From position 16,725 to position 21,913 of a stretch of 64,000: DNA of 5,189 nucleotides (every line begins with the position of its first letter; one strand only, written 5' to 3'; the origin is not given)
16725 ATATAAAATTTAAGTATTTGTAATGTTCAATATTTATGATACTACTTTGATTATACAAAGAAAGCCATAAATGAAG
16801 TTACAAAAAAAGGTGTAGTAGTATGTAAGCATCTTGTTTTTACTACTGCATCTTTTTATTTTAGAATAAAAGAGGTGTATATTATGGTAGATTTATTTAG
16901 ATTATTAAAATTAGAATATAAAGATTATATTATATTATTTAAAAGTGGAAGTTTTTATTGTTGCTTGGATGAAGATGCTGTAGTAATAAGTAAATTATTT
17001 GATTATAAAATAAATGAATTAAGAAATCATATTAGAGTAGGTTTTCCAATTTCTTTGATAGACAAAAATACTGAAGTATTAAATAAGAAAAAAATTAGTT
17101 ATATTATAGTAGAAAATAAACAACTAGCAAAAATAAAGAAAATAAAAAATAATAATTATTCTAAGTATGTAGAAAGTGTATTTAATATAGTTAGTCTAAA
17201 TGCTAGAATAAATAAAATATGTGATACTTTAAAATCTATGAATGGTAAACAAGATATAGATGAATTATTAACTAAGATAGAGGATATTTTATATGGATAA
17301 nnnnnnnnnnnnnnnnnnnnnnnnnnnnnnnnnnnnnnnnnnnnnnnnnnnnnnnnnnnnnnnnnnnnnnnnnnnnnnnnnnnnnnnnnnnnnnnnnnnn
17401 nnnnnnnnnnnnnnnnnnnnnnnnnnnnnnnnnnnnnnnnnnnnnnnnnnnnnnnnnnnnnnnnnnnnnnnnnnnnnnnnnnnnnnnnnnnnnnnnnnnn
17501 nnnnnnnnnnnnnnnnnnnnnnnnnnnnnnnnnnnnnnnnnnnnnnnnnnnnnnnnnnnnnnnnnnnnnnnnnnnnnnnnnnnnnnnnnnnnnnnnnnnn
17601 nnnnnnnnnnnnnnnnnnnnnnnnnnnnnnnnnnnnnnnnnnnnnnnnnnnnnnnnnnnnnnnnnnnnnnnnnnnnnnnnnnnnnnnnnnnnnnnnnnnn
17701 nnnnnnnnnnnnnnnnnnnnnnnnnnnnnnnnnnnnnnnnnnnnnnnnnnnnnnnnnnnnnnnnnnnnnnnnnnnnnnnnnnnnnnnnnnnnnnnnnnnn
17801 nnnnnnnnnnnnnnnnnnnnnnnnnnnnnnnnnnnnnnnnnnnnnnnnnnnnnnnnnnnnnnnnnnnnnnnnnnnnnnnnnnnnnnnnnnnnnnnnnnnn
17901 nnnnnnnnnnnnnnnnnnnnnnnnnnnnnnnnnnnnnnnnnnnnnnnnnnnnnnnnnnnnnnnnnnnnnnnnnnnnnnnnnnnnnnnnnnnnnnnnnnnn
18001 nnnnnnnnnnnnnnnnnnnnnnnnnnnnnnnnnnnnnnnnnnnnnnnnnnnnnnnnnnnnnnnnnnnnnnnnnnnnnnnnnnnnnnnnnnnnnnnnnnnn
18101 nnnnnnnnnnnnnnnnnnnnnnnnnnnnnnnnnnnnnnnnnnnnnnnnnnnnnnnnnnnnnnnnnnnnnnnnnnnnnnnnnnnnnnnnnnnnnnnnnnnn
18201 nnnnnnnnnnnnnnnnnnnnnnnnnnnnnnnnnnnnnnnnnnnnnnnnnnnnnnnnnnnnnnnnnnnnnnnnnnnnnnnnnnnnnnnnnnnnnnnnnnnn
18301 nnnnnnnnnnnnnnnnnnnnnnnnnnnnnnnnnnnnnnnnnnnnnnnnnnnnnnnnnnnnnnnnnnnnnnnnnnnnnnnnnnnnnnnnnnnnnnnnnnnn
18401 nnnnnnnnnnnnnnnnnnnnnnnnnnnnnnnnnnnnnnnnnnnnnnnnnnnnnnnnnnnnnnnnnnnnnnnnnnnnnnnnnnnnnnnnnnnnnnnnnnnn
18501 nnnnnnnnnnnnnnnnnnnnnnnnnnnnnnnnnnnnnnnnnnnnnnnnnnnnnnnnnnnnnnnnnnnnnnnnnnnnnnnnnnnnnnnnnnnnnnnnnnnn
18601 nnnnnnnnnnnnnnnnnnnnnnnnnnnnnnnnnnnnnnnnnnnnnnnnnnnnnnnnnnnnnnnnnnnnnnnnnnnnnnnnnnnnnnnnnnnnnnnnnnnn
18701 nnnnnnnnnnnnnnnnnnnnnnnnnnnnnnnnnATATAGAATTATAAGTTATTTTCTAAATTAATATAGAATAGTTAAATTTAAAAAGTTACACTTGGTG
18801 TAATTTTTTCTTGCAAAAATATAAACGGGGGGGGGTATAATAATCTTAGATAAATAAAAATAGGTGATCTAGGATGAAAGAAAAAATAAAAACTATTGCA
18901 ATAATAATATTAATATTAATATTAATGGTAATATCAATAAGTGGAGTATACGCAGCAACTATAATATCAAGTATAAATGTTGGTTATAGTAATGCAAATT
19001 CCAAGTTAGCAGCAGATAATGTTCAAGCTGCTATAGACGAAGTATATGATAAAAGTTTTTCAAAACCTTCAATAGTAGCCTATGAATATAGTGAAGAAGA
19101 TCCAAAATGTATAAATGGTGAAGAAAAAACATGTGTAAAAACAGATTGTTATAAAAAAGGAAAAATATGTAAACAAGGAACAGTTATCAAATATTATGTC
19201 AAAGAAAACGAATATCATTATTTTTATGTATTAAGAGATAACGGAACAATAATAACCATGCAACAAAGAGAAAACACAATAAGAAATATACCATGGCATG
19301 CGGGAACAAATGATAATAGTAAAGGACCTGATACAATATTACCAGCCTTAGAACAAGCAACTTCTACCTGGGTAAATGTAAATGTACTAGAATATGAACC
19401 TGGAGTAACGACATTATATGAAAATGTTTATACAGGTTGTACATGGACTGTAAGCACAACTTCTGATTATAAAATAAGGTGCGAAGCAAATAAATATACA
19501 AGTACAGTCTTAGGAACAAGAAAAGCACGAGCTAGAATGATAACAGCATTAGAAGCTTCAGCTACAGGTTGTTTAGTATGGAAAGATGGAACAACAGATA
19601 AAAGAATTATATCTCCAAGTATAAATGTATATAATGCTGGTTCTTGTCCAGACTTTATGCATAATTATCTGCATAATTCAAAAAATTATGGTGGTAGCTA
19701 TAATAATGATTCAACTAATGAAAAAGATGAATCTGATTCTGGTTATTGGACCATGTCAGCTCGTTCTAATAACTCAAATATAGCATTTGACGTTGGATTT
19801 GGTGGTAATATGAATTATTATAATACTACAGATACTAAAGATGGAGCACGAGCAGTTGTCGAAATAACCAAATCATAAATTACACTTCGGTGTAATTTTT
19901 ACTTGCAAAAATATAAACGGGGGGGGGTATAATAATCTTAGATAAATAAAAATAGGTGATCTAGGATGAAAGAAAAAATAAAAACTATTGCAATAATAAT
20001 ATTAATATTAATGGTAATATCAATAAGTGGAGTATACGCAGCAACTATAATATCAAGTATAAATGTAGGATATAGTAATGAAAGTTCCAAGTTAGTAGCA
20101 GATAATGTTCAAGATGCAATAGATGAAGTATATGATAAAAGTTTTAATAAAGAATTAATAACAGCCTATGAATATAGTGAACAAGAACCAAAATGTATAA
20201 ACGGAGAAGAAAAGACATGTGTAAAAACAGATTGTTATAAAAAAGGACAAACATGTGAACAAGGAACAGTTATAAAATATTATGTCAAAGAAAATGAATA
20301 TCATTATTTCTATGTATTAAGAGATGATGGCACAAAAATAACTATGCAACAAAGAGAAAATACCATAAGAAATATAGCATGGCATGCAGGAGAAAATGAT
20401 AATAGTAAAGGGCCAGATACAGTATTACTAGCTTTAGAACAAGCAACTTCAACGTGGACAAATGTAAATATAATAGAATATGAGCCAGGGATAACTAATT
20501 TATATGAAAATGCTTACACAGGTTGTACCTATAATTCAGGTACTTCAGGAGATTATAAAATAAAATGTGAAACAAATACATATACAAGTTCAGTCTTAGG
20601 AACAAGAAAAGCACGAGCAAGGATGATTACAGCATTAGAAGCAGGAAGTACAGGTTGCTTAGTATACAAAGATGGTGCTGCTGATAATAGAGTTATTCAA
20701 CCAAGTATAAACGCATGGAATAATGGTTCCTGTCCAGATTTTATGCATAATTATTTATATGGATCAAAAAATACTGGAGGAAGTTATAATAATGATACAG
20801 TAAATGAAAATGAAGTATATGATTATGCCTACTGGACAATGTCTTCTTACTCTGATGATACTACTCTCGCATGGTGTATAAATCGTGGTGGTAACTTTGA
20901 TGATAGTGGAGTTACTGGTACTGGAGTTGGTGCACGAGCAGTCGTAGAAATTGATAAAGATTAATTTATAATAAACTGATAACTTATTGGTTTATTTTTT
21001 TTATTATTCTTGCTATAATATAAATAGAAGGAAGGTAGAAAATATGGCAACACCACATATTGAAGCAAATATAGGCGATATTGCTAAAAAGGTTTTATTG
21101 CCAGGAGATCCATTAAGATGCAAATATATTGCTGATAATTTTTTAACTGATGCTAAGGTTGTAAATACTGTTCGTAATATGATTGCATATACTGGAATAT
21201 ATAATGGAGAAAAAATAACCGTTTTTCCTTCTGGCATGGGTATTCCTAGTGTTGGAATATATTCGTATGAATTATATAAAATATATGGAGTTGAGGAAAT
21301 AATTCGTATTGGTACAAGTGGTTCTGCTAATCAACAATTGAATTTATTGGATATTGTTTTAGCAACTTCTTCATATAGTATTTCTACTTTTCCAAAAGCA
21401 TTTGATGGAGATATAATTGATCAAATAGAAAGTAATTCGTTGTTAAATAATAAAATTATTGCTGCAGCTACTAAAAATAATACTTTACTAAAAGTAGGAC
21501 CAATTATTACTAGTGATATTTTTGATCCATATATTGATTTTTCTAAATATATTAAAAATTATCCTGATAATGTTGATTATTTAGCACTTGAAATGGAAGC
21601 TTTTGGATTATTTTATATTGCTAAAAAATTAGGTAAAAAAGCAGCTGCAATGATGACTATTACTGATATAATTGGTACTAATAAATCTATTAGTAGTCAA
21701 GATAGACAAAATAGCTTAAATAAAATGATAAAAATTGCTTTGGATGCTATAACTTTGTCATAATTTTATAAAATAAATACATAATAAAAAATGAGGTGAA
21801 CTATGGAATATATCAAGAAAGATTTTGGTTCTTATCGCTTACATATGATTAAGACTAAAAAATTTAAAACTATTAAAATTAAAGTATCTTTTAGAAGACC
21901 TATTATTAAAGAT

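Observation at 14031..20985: Complete diversity-generating retroelement embedded in a four-gene surface-protein cassette array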

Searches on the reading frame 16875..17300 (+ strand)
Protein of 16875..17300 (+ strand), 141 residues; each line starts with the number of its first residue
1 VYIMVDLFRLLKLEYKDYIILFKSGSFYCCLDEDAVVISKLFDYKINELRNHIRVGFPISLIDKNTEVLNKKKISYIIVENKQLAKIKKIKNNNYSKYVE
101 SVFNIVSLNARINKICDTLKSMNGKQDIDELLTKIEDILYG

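Call 5: search_protein_families(library=pfam, proteins=[window:16875-17300:+], max_evalue=0.1)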
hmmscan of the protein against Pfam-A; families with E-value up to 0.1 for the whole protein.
window:16875-17300:+ (141 aa): 4 families
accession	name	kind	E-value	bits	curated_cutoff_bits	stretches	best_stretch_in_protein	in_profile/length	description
PF01624.25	MutS_I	-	2.4e-08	34.6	20.6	1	6-89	5-93/113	MutS domain I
PF04898.20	Glu_syn_central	-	0.066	13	22.8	1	55-121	78-144/277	Glutamate synthase central domain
PF13443.12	HTH_26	-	0.079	13.7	22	0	81-120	13-51/63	Cro/C1-type HTH DNA-binding domain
PF23031.1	GBD_ELAPOR1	-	0.089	13.1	27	0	79-128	69-117/165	ELAPOR1-like, galactose binding domain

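Call 6: search_protein_families(library=ncbifam, proteins=[window:16875-17300:+], max_evalue=0.1)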
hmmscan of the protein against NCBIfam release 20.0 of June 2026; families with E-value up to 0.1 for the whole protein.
window:16875-17300:+ (141 aa): 4 families
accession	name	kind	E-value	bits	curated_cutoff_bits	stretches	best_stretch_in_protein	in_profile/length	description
NF003810.1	PRK05399.1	equivalog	0.00011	21.1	480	1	4-80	4-85/793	DNA mismatch repair protein MutS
TIGR01070.1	mutS1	equivalog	0.00072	18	641.7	1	9-48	9-48/840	DNA mismatch repair protein MutS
NF005697.0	PRK07505.1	subfamily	0.045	12.4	342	1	82-136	158-208/405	hypothetical protein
NF010002.0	PRK13475.1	equivalog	0.093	11.3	489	1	43-92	71-123/459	ribulose-bisphosphate carboxylase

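Call 62: search_solved_structures(query=window:16875-17297:+, max_evalue=1, show_alignments=2)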
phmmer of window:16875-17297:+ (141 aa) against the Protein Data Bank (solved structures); distinct sequences matched with E-value up to 1: 7.
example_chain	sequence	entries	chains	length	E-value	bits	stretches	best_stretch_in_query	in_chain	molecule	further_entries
1udv_A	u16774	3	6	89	0.046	17.3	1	15-83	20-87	DNA binding protein SSO10b | DNA/RNA-binding protein Alba 2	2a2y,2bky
8xap_A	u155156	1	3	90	0.069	16.7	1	16-83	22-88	DNA binding protein alba-1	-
1ewq_A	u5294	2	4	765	0.086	16.4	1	11-41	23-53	DNA MISMATCH REPAIR PROTEIN MUTS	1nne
1fw6_A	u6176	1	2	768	0.087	16.4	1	11-41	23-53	DNA MISMATCH REPAIR PROTEIN MUTS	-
3qkw_A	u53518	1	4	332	0.21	15.2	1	41-114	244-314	Nucleotide sugar synthetase-like protein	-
3rhz_A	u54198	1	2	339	0.22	15.1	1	41-114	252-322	Nucleotide sugar synthetase-like protein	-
3vp9_A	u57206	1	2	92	0.92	13.1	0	44-97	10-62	General transcriptional corepressor TUP1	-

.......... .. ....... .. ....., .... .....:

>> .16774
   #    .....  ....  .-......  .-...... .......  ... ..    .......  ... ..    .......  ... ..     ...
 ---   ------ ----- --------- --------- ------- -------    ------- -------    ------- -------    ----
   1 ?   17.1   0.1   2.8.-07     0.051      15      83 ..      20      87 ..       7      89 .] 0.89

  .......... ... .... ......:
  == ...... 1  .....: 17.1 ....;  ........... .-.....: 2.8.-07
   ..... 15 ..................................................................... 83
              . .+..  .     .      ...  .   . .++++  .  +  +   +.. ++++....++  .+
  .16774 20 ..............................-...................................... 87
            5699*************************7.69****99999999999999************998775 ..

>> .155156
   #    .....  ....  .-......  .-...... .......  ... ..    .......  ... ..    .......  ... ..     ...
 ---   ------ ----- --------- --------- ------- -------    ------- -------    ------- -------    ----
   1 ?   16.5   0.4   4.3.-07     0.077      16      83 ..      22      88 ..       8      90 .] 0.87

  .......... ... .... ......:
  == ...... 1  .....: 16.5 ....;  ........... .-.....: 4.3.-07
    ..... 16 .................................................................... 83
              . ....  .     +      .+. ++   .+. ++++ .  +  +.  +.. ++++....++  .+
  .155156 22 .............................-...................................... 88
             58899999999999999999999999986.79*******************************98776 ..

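Call 84: search_protein_families(library=padloc, proteins=[window:16875-17300:+], max_evalue=0.001)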
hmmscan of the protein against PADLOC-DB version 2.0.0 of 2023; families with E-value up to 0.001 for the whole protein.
window:16875-17300:+ (141 aa): 0 families

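Call 85: search_protein_families(library=phrogs, proteins=[window:16875-17300:+], max_evalue=0.001)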
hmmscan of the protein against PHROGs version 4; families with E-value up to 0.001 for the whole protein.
window:16875-17300:+ (141 aa): 0 families

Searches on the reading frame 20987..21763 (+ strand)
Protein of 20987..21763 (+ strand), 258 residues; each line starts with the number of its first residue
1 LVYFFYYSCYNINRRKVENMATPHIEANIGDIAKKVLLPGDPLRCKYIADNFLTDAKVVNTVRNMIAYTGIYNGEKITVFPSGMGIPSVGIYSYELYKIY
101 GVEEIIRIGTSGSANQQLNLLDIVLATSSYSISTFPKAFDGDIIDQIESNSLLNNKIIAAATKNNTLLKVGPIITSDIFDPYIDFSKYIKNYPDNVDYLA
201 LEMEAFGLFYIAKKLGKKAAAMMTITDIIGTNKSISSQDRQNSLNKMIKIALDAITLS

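Call 9: search_protein_families(library=ncbifam, proteins=[window:20987-21763:+], max_evalue=0.00001)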
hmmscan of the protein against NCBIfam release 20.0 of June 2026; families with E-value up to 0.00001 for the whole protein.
window:20987-21763:+ (258 aa): 8 families
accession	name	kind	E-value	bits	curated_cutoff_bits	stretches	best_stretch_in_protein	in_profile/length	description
NF004489.0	PRK05819.1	subfamily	8.4e-74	247.8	230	1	20-256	1-234/236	DeoD-type purine-nucleoside phosphorylase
TIGR00107.1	deoD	equivalog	1.1e-66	224.7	232.25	1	24-256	1-230/232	purine-nucleoside phosphorylase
NF009914.0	PRK13374.1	subfamily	3.4e-63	213.4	338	1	20-254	1-232/235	DeoD-type purine-nucleoside phosphorylase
TIGR01718.1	Uridine-psphlse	equivalog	2.3e-20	73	280.3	1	24-255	3-241/245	uridine phosphorylase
NF008383.0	PRK11178.1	equivalog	9e-16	57.9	262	1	33-254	19-248/254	uridine phosphorylase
NF004079.0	PRK05584.1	equivalog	1.5e-10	41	169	1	60-233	26-204/232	5'-methylthioadenosine/adenosylhomocysteine nucleosidase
TIGR01704.1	MTA_SAH-Nsdase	equivalog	9.1e-07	28.6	73.8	1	60-237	25-207/229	5'-methylthioadenosine/S-adenosylhomocysteine nucleosidase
NF005522.0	PRK07164.1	equivalog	1e-06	28.4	161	1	71-255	39-211/218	5'-methylthioadenosine/S-adenosylhomocysteine nucleosidase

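Call 89: find_encoding_contigs(protein=window:21044-21763:+, flank=10000, max_places=10)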
Protein window:21044-21763:+ (239 aa): 6 contigs read that carry it; 3 places shown.
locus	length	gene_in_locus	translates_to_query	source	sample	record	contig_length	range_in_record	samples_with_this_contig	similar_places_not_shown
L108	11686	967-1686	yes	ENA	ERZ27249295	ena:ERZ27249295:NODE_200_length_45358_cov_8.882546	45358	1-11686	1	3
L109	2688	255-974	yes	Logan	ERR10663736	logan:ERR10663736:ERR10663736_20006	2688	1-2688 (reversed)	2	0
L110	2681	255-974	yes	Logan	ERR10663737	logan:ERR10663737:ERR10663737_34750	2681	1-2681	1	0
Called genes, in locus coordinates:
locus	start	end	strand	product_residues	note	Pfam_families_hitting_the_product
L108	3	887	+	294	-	?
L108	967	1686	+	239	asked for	PF01048:PNP_UDP_1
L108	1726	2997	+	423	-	PF05193:Peptidase_M16_C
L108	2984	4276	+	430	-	PF00675:Peptidase_M16, PF05193:Peptidase_M16_C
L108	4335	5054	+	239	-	PF08713:DNA_alkylation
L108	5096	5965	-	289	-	PF01297:ZnuA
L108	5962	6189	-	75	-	PF01809:YidD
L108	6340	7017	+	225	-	PF14622:Ribonucleas_3_3, PF00636:Ribonuclease_3, PF00035:dsrm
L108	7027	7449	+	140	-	PF00293:NUDIX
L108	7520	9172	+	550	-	PF00753:Lactamase_B, PF12706:Lactamase_B_2 (weak), PF22505:RNase_J_b_CASP, PF07521:RMMBL (weak), PF17770:RNase_J_C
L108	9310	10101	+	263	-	PF00072:Response_reg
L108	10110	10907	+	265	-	PF00072:Response_reg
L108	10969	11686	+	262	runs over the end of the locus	-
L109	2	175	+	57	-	?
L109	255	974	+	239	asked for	PF01048:PNP_UDP_1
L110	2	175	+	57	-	?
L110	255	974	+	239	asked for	PF01048:PNP_UDP_1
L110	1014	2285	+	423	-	PF05193:Peptidase_M16_C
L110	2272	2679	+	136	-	?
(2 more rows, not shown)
